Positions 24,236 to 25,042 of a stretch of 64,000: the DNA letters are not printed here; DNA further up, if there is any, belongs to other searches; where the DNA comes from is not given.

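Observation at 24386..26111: HTH-ImmA/IrrE metallopeptidase + DUF4411 PIN-like nuclease two-gene module (toxin-antitoxin/defence-like)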

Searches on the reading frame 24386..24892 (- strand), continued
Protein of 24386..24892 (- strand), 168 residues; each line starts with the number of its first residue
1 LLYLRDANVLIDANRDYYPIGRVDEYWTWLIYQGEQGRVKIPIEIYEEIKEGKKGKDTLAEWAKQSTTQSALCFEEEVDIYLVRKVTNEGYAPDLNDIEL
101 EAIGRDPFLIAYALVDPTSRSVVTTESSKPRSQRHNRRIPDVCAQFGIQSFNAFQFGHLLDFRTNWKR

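Call 88: search_protein_representatives(alignment_id=A1)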
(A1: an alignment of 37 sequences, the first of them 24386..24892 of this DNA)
Query: 37 sequences, 167 profile positions. Proteins with E-value up to 0.001 (for the whole library): 3855; up to 1e-10: 1506; up to 1e-30: 169. The best 150 are listed.
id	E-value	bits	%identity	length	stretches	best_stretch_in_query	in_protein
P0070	6.3e-79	279.8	-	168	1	1-165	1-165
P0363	5.9e-66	237.6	-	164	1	1-163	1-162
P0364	3.5e-64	231.8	-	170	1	1-165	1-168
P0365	7.1e-64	230.8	-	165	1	1-165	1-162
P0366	4.9e-61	221.6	-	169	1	1-165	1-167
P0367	1.2e-60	220.3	-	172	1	1-165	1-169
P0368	1.7e-60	219.9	-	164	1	2-161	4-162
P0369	4.0e-60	218.6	-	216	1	1-165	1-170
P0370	1.6e-59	216.7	-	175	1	1-166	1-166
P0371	8.6e-59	214.3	-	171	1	2-165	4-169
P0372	3.1e-58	212.5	-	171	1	1-165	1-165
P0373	3.5e-58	212.3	-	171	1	1-165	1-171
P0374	4.7e-58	211.9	-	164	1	1-165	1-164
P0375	2.9e-57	209.3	-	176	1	2-165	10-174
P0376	2.8e-56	206.1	-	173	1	2-166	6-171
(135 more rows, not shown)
